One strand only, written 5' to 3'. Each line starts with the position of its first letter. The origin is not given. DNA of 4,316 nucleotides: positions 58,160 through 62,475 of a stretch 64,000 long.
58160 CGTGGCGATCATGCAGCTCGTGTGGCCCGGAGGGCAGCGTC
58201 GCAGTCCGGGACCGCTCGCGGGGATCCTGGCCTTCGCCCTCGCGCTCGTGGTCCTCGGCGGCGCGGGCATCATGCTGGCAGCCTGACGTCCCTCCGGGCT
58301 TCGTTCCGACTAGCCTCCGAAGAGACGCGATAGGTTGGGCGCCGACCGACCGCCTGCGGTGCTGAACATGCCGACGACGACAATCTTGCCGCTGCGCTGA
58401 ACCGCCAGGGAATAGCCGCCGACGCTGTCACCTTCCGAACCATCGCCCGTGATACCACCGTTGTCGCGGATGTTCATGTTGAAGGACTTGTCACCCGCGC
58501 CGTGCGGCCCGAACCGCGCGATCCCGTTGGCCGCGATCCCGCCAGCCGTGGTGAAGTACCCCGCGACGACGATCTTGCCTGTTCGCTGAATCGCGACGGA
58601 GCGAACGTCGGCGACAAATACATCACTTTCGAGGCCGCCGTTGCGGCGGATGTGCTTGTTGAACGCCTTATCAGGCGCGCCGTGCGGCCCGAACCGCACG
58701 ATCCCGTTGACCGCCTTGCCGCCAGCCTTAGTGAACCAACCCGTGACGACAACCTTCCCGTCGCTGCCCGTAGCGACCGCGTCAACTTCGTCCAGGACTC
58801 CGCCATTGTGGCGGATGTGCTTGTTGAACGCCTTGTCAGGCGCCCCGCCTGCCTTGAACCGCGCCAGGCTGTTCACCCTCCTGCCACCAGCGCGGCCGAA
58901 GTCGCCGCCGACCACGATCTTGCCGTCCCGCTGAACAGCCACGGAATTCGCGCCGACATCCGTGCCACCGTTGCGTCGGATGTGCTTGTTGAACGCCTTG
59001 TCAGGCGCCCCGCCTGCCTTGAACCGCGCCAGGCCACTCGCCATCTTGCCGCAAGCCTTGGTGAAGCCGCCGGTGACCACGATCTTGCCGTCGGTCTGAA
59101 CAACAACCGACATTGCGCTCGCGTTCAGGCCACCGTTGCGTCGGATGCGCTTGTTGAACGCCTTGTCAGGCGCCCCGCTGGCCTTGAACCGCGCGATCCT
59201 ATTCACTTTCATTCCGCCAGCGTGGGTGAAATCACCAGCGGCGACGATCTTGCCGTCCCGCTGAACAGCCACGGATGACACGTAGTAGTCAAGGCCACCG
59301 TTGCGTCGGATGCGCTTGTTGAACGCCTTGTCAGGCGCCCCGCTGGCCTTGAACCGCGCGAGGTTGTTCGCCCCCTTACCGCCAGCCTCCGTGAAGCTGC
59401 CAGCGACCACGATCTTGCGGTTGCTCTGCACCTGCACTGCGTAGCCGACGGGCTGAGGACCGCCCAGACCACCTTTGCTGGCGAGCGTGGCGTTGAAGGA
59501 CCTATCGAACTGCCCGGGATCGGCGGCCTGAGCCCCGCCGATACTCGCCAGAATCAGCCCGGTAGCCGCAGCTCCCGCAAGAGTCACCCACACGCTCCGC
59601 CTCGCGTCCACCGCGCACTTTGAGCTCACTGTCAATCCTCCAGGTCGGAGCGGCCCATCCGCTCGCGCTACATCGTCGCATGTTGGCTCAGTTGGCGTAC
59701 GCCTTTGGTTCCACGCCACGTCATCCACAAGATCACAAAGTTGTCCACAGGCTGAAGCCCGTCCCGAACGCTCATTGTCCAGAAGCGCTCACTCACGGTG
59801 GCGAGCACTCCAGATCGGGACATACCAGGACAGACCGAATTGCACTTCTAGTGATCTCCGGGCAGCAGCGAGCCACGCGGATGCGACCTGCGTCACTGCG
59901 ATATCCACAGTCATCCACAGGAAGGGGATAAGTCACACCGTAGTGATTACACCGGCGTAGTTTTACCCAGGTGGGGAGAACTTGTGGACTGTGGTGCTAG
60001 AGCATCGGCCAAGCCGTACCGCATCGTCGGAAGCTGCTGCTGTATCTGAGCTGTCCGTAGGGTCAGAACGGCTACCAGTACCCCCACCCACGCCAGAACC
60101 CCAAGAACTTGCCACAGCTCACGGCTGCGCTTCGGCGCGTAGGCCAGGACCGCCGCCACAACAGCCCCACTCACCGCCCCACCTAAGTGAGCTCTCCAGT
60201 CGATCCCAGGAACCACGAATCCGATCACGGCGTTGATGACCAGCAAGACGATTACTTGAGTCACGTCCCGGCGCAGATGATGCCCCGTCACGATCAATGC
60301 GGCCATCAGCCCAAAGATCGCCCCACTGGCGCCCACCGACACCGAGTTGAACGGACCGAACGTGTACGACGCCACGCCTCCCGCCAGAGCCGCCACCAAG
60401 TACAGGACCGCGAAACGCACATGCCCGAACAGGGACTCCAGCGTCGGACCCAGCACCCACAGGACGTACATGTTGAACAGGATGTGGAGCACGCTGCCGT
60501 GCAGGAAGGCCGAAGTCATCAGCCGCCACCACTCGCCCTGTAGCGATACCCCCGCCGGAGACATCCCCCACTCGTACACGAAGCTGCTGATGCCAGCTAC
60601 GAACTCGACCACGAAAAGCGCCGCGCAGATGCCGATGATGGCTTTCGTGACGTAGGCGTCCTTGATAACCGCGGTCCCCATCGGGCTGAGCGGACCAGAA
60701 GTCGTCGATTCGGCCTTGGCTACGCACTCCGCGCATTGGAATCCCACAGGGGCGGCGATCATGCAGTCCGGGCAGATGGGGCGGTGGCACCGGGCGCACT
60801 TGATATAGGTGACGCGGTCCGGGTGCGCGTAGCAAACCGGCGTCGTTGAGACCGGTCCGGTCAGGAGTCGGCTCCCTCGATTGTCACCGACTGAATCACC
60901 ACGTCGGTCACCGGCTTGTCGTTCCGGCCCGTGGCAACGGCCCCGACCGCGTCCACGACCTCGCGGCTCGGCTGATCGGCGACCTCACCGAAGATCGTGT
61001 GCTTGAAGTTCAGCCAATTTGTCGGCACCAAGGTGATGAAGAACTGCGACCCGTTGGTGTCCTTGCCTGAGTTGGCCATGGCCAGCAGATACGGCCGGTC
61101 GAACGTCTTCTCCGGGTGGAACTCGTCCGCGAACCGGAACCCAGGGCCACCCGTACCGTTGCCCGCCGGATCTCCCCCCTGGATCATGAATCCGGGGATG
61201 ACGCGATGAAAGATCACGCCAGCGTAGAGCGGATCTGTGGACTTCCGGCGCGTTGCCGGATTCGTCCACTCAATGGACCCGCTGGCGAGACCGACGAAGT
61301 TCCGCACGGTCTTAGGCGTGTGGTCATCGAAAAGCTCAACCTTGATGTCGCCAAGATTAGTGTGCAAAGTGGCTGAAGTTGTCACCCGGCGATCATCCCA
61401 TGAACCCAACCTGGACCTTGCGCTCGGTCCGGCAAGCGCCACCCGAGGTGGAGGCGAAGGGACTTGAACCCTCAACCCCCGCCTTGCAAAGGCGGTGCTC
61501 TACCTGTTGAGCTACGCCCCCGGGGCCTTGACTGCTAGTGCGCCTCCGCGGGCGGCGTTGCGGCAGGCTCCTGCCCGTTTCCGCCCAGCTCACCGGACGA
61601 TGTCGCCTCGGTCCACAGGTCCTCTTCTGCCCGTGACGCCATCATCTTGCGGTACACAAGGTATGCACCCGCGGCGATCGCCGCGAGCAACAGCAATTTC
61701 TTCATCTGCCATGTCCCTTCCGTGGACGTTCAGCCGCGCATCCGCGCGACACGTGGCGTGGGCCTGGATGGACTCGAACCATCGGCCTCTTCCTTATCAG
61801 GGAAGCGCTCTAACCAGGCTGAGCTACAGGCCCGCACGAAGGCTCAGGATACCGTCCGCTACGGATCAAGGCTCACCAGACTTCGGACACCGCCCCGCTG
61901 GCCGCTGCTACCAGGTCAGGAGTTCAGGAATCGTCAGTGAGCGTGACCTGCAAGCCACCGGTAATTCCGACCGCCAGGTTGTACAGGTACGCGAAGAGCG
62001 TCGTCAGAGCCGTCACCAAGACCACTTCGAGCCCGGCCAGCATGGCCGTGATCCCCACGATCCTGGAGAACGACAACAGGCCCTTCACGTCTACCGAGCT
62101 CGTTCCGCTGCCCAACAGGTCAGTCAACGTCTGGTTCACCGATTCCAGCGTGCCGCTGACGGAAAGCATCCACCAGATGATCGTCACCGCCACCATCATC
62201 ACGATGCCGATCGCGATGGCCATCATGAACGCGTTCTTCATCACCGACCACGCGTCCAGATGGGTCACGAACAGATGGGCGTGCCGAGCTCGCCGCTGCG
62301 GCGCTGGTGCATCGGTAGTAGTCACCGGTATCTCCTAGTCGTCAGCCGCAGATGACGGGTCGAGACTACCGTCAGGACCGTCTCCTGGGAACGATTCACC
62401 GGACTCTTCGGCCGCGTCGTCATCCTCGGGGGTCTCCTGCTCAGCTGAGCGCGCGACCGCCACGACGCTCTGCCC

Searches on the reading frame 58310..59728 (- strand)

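Call 48: search_protein_families(library=pfam, proteins=[window:58310-59728:-], max_evalue=0.001)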
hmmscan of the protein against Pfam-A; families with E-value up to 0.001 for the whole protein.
window:58310-59728:- (472 aa): 1 family
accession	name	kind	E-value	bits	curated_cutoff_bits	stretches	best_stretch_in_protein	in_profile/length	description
PF17164.10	DUF5122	-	3.6e-59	197.1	27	6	101-136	1-36/36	Domain of unknown function (DUF5122) beta-propeller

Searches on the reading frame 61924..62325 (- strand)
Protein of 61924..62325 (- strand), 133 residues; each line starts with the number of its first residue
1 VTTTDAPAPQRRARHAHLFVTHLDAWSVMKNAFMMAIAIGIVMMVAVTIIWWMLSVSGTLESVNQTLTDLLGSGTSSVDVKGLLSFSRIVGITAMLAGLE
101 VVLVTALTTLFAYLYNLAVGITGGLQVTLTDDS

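Call 45: find_encoding_contigs(protein=window:61924-62325:-, flank=10000, max_places=3)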
Protein window:61924-62325:- (133 aa): 3 contigs read that carry it; 2 places shown.
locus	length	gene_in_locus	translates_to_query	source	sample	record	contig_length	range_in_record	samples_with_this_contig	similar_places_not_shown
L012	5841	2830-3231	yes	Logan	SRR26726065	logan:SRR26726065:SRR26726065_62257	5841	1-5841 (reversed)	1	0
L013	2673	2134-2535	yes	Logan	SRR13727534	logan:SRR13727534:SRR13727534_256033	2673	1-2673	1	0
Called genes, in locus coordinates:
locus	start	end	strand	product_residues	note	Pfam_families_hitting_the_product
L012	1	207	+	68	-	?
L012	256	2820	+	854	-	PF00521:DNA_topoisoIV, PF03989:DNA_gyraseA_C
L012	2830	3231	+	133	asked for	PF12089:DUF3566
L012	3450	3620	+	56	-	-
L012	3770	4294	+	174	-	PF00160:Pro_isomerase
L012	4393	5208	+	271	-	PF01694:Rhomboid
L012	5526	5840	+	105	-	?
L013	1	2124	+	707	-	?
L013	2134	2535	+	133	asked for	PF12089:DUF3566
